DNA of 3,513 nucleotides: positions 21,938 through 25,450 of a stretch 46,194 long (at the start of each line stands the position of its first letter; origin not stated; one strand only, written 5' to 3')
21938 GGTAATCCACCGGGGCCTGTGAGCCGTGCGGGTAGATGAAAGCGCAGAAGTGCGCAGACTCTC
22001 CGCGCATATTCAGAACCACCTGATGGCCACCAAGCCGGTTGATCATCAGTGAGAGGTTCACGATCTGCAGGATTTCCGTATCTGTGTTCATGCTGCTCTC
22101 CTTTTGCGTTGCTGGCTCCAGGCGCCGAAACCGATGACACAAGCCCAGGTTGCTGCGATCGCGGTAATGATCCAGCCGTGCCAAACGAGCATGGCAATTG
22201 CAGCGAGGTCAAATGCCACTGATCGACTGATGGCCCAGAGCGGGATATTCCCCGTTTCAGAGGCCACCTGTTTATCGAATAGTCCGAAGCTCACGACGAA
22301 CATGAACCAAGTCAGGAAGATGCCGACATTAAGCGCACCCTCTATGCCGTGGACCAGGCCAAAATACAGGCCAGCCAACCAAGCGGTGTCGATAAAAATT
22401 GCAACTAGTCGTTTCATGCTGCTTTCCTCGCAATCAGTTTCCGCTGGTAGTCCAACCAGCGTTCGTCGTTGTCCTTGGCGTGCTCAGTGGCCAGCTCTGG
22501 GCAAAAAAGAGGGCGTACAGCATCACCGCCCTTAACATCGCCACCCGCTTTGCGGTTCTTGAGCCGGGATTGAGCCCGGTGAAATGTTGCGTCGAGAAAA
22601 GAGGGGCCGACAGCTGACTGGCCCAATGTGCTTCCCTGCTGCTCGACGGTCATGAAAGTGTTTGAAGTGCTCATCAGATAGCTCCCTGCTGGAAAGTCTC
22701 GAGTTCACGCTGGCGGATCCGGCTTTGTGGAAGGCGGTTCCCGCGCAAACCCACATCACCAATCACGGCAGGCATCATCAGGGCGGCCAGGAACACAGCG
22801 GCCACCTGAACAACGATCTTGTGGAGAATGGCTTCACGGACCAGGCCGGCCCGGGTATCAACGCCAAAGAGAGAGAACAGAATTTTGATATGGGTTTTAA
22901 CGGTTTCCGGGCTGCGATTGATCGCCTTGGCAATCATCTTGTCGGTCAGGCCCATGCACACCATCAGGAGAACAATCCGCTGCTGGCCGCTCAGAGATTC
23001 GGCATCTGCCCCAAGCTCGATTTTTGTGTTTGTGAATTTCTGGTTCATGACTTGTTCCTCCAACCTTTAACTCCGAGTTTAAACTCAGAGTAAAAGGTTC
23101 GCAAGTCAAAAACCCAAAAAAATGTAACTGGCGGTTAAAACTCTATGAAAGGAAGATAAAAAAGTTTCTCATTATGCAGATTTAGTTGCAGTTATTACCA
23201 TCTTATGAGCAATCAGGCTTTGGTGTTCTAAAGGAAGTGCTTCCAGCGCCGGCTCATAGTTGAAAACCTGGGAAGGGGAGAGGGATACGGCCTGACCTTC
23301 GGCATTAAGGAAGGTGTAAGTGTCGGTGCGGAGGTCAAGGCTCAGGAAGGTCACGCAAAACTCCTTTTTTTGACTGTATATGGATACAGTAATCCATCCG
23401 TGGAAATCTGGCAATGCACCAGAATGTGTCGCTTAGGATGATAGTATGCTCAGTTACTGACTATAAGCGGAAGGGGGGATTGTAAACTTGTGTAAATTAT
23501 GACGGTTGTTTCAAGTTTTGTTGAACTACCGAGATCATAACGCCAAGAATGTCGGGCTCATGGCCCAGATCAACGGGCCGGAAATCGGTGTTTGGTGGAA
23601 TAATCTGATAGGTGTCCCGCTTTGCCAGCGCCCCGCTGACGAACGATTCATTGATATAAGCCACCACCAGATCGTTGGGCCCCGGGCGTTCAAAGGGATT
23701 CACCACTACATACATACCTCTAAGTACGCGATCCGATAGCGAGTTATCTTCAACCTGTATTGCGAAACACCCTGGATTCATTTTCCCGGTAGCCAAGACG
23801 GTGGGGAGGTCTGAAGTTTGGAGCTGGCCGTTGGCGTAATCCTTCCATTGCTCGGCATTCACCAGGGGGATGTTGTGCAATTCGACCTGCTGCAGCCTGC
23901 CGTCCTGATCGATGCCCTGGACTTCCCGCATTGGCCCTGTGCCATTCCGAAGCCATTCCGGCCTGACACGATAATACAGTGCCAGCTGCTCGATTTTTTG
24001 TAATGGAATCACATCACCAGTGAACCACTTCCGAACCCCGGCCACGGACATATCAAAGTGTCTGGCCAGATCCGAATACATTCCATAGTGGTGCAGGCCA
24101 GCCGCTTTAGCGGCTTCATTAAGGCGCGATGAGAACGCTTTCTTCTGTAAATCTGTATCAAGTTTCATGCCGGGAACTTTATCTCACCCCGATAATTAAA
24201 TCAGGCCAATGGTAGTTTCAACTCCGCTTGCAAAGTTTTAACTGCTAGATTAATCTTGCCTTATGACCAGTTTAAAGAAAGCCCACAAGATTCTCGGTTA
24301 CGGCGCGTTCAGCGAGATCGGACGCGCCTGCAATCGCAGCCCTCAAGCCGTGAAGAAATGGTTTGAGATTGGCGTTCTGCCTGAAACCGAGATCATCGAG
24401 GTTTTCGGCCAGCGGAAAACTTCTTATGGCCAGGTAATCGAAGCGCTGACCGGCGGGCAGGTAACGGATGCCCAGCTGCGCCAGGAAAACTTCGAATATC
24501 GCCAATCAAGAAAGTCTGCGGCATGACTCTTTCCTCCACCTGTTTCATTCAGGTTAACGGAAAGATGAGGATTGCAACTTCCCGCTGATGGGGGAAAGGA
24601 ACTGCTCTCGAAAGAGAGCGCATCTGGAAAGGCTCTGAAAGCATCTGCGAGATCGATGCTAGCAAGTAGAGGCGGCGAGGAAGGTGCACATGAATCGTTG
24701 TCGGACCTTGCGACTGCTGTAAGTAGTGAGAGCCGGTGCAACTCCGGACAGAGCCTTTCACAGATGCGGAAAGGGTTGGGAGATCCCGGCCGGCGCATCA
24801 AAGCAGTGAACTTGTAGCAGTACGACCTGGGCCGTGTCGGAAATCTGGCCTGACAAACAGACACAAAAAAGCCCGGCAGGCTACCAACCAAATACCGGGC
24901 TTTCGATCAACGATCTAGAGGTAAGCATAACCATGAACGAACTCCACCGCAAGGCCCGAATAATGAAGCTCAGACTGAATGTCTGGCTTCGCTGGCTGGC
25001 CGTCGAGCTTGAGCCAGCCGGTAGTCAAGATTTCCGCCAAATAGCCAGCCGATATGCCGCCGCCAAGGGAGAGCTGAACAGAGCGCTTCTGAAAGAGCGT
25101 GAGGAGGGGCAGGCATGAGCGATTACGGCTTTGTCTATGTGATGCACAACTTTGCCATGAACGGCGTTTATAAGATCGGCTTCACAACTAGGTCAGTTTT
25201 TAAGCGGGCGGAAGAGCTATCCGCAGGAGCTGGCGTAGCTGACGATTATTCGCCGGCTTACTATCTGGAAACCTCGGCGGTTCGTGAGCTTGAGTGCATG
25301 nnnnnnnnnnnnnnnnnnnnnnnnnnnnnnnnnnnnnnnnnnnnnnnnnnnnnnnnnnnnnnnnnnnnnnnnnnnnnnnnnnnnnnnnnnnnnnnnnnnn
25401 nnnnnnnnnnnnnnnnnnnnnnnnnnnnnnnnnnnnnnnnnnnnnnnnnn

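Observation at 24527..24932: A ~330-nt helix-rich non-coding region between cro and the replication block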

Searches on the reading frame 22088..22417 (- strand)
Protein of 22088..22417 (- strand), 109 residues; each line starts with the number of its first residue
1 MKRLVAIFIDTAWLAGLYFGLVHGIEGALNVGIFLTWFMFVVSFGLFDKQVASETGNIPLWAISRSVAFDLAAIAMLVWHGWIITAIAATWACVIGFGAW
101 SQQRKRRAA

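Call 65: search_protein_families(library=phrogs, proteins=[window:22088-22417:-], max_evalue=0.001)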
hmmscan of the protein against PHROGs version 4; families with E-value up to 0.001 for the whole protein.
window:22088-22417:- (109 aa): 1 family
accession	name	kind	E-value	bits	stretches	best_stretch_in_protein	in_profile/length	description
phrog_18437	-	unknown function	0.00015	22.8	1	1-94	1-100/116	-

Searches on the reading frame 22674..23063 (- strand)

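Call 65: search_protein_families(library=phrogs, proteins=[window:22674-23063:-], max_evalue=0.001)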
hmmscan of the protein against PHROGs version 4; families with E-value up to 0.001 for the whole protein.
window:22674-23063:- (129 aa): 4 families
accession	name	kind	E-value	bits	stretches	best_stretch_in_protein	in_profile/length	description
phrog_3282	-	transcription regulation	1.3e-12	48.9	1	23-119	47-143/158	sigma factor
phrog_10300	-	transcription regulation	6.6e-05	24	1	22-77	119-174/182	transcriptional regulator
phrog_27555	-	transcription regulation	0.00032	21.3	1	16-70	124-178/203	transcriptional regulator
phrog_1740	-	transcription regulation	0.00032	20.3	1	16-93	161-239/567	RNA polymerase sigma factor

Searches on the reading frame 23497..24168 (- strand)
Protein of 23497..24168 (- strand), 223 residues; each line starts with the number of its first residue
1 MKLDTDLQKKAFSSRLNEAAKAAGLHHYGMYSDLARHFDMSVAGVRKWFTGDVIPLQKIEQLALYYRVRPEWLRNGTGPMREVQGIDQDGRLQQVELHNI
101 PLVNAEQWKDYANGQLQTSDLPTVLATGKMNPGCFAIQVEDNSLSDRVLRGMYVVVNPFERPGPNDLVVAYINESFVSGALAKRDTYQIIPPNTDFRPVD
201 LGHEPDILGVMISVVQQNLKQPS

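Call 13: search_protein_families(library=pfam, proteins=[window:23497-24168:-], max_evalue=0.01)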
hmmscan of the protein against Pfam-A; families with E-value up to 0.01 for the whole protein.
window:23497-24168:- (223 aa): 3 families
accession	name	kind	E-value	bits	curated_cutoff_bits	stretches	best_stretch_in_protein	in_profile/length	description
PF00717.28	Peptidase_S24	-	2e-07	31.1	23.3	1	126-211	29-115/116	Peptidase S24-like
PF07022.19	Phage_CI_repr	-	0.0082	16.9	22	0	31-81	13-65/65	Bacteriophage CI repressor helix-turn-helix domain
PF01381.28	HTH_3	-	0.0094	16.4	23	0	33-73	14-55/55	Helix-turn-helix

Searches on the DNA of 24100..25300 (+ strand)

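Call 4: search_rna_families(source=window, start=24100, end=25300, threshold=evalue, max_evalue=10, show_alignments=5)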
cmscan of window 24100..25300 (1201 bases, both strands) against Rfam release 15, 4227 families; matches with E-value up to 10: 4.
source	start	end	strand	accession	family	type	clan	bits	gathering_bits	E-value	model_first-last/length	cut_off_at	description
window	24327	24386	+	RF03295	mir-7594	Gene; miRNA;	-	24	80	0.031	1-63/63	no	mir-7594 microRNA precursor family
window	24505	24633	-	RF00383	IS1222_FSE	Cis-reg; frameshift_element;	-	20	45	0.29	1-118/118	no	Insertion sequence IS1222 ribosomal frameshifting element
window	25006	25058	-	RF00383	IS1222_FSE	Cis-reg; frameshift_element;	-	14.9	45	5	1-118/118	no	Insertion sequence IS1222 ribosomal frameshifting element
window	24556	24590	+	RF01152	sR1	Gene; snRNA; snoRNA; CD-box;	-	10.6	45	8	22-57/57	no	Small nucleolar RNA sR1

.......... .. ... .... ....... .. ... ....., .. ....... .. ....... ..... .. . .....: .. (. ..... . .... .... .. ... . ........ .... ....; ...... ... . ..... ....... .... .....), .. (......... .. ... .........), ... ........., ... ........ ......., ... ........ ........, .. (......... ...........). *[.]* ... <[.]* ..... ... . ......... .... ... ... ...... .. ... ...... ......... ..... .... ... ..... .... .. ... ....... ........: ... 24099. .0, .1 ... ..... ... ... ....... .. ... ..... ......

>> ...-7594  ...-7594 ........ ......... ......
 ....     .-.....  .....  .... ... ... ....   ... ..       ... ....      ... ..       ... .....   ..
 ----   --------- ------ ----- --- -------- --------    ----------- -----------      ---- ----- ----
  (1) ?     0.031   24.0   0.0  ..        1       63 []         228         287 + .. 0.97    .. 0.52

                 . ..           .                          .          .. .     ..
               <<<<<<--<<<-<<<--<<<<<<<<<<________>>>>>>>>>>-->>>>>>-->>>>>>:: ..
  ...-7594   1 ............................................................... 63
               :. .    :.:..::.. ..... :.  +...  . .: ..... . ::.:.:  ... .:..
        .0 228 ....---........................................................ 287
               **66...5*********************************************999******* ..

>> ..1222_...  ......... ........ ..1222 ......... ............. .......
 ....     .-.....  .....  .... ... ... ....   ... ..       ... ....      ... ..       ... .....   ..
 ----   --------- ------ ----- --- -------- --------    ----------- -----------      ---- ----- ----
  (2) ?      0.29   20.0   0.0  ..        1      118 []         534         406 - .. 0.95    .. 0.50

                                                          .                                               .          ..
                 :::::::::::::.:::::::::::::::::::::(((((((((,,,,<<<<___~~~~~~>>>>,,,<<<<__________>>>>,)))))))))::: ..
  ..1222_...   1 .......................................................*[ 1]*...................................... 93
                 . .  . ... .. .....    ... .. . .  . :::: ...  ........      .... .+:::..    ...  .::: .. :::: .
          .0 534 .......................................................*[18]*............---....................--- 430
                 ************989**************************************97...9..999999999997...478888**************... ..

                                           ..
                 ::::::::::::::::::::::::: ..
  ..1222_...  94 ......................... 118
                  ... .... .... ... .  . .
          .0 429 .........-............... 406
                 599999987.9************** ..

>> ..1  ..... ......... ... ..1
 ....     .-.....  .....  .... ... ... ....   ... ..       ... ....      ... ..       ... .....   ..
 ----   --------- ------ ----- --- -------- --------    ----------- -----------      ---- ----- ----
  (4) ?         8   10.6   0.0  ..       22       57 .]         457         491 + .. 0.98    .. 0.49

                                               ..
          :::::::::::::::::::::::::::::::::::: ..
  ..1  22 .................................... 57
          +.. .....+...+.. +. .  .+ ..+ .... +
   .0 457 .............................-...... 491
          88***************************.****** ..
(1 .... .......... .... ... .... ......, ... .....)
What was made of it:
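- On tmRNA (one-piece or permuted): No Rfam tmRNA hit at E<=10 (call 4).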

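Call 7: search_dna_similar(query=window:24200-25200:+, collection=phages, mode=distant, max_rows=40)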
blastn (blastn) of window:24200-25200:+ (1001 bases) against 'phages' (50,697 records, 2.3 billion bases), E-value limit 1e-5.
No match.
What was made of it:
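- Tried and rejected: GenBank phages. blastn in distant mode on 24200-25200 found no match (call 7).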

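Call 52: search_rna_families(source=L001, start=3240, end=3740, threshold=evalue, max_evalue=10, show_alignments=4)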
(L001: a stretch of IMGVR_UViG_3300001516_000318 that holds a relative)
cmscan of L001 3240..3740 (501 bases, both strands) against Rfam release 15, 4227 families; matches with E-value up to 10: 6.
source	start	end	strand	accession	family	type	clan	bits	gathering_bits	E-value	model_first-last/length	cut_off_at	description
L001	3574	3641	+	RF01852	tRNA-Sec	Gene; tRNA;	CL00001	25.2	47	0.0093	1-91/91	no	Selenocysteine transfer RNA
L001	3587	3641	+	RF01684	mascRNA-menRNA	Gene;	-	18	42.5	0.56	1-56/56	no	MALAT1-associated small cytoplasmic RNA/MEN beta RNA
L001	3245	3328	-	RF02233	sX14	Gene; sRNA;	-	13.7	80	4.9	1-92/92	no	Xanthomonas sRNA sX14/Xoo3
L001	3638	3740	-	RF02606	AbsR28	Gene; sRNA;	-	13.1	50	2.4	83-180/180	5'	Acinetobacter sRNA 28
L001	3608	3692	+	RF02236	asX2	Gene; sRNA;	-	12.5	70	9.2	1-87/87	no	Xanthomonas sRNA asX2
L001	3434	3450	+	RF01851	cyano_tmRNA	Gene;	CL00001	10.4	70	1.4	62-78/288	no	Cyanobacteria transfer-messenger RNA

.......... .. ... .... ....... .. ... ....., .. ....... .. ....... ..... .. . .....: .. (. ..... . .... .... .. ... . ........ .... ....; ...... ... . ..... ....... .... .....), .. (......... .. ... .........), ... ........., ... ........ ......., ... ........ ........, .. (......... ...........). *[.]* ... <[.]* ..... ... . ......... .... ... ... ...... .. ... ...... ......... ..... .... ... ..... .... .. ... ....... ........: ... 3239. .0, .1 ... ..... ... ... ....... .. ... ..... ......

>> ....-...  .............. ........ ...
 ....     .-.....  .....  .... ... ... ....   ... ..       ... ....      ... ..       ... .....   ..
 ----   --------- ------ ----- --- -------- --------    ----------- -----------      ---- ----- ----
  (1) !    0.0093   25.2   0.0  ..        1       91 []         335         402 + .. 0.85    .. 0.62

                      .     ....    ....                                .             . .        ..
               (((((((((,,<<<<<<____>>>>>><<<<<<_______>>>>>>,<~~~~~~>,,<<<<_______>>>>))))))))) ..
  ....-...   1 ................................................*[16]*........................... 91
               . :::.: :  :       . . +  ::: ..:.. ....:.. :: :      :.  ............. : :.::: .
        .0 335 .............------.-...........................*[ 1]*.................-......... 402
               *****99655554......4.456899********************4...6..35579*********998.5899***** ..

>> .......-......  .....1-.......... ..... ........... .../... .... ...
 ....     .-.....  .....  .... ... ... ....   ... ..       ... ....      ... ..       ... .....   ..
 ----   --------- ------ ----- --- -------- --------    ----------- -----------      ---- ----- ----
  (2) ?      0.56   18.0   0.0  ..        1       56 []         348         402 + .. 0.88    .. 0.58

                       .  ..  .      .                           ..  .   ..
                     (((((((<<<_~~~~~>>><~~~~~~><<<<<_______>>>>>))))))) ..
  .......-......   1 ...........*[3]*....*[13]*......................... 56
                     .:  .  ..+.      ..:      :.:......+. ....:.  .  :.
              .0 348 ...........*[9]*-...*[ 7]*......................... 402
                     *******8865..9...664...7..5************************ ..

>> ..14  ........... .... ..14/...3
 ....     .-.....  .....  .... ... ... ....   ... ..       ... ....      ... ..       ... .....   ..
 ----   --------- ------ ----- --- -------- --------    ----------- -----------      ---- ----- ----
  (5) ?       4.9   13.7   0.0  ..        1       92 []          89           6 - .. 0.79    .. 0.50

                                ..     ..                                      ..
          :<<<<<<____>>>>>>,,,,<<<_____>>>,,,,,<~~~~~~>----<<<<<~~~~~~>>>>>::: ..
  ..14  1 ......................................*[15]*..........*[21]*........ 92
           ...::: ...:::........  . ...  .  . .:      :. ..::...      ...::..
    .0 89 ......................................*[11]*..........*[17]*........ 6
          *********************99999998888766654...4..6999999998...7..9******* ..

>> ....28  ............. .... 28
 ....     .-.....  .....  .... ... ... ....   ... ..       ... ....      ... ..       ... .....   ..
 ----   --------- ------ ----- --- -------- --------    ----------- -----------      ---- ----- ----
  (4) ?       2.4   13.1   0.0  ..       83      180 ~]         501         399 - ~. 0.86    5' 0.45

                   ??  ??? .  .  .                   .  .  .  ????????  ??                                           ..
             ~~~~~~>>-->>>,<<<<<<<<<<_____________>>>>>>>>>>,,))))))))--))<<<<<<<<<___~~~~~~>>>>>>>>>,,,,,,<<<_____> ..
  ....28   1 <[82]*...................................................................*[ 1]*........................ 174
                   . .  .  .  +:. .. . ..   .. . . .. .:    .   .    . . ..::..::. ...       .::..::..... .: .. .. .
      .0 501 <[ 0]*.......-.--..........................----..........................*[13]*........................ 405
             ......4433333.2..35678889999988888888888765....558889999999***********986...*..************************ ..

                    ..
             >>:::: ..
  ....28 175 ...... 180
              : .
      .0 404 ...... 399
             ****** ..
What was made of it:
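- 24800..24853 (+): Conserved tail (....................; hairpin GGCC-N13-GGCC at 24830-50). In L001 a tRNA-like unit is inserted at about 24853/54. The L001 insert scores 25 bits (E 0.009) on the tRNA-Sec model (call 52).
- On tRNA: Only the 68-nt insert of L001 scores weakly: tRNA-Sec model, 25 bits against a gathering score of 47 (call 52).
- On Bacterial Y RNA / YrlA: No such hit in the window or in the L001 element at E<=10 (calls 4, 52).
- Closest known: tRNA-like processing signals and tRNA mimics. Different: No model hit: the best was a mascRNA model at 18 bits, and only on the separate tRNA-like insert of L001 (call 52).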

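Call 71: build_rna_model(alignment_id=A3, structure=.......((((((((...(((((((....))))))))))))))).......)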
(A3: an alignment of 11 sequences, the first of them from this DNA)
Model R1 built from alignment A3 (11 sequences, 51 columns); structure: as given.
model positions 51; base pairs 15; branch points 0; effective number of sequences 11; information 0.894 bits per position. Calibrated on 0.2 Mb of random sequence (short: E-values are rough).
structure used (alignment columns):
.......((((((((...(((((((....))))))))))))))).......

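Call 72: search_with_rna_model(model_id=R1, source=window, filters=off, max_evalue=10, show_alignments=4)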
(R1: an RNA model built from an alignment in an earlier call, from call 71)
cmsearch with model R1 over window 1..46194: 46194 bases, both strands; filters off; matches with E-value up to 10: 25.
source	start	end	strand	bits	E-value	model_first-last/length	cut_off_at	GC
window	24756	24806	+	50.9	6.1e-15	1-51/51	no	0.59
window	11145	11178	-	11.5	0.21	1-51/51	no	0.71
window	42011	42061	-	11.3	0.24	1-51/51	no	0.47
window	24295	24335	+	10.8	0.38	1-51/51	no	0.66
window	24987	25026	-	9.5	1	1-51/51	no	0.68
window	7314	7372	+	9.5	1.1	1-51/51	no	0.49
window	41966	42004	-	8.6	2.1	1-51/51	no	0.69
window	11357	11405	+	8.5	2.3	1-51/51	no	0.69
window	39047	39090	+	8.4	2.4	1-51/51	no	0.57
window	31264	31308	-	8.3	2.7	1-51/51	no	0.51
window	6163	6197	-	8.1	3.1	1-51/51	no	0.63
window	43247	43309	-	7.9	3.6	1-51/51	no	0.6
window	36347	36384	-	7.4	5.3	1-51/51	no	0.55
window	42608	42655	-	7.3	5.6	1-51/51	no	0.65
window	31429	31478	-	7.3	5.8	1-51/51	no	0.58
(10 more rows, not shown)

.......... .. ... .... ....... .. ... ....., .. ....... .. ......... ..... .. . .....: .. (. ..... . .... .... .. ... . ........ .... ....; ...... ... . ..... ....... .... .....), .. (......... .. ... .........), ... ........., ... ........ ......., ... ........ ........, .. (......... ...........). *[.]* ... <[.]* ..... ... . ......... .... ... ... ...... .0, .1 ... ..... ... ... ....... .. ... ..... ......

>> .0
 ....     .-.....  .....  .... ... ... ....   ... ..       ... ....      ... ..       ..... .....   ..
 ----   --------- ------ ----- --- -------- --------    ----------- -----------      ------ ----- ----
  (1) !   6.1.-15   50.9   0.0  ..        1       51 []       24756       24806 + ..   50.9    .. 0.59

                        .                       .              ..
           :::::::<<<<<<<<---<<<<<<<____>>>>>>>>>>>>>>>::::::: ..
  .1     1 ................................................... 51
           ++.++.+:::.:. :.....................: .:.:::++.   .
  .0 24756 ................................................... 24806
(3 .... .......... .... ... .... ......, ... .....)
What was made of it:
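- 24794..24799 (+): Segment X3 (CGCAUC): with 24763-68 it forms the lower stem of the module. Covariance model R1 scores 24756-24806 at 50.9 bits (call 72); the window was one of the 11 sequences used to build R1.
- On HK022 put RNA: The next best hit is 11.5 bits, E 0.2 (call 72).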

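Call 75: search_with_rna_model(model_id=R1, sources=[L324, L325, L326, L327, L328], filters=off, max_evalue=1, show_alignments=5)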
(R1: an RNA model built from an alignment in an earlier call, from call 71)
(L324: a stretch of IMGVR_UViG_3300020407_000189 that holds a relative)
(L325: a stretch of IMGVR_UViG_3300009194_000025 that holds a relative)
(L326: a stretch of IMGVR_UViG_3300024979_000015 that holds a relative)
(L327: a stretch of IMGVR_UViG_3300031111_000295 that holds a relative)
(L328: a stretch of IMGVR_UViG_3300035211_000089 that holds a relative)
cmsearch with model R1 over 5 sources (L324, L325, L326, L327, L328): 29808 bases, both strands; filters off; matches with E-value up to 1: 2.
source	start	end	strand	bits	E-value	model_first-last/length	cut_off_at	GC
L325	2011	2062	+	36.5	3.5e-10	1-51/51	no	0.56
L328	3726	3767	-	9.3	0.76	1-51/51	no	0.52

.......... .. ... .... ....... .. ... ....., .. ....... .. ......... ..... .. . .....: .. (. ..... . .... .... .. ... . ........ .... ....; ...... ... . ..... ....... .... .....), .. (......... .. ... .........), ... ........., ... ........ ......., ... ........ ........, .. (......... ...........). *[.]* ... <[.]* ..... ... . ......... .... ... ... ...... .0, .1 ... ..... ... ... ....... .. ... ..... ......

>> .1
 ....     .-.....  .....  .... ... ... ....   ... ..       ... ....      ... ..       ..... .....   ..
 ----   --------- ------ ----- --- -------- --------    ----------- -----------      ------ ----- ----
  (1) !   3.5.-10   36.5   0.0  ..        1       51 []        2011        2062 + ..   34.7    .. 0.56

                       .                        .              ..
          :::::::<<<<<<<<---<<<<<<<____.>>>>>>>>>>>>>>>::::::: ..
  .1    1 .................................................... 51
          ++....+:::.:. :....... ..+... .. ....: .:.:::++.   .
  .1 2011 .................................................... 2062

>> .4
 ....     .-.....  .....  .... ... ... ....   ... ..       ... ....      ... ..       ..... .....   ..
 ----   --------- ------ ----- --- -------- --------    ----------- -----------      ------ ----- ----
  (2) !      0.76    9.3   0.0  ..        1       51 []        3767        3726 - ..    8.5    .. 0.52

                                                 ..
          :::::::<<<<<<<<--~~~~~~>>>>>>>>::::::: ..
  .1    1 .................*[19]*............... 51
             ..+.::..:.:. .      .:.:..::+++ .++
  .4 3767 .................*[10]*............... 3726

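Call 86: search_with_rna_model(model_id=R1, source=L329, filters=off, max_evalue=1)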
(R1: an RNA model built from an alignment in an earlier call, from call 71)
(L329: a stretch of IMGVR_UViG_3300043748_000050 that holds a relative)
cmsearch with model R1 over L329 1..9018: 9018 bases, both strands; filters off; matches with E-value up to 1: 1.
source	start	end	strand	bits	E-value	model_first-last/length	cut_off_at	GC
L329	1724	1766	-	11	0.061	1-51/51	no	0.7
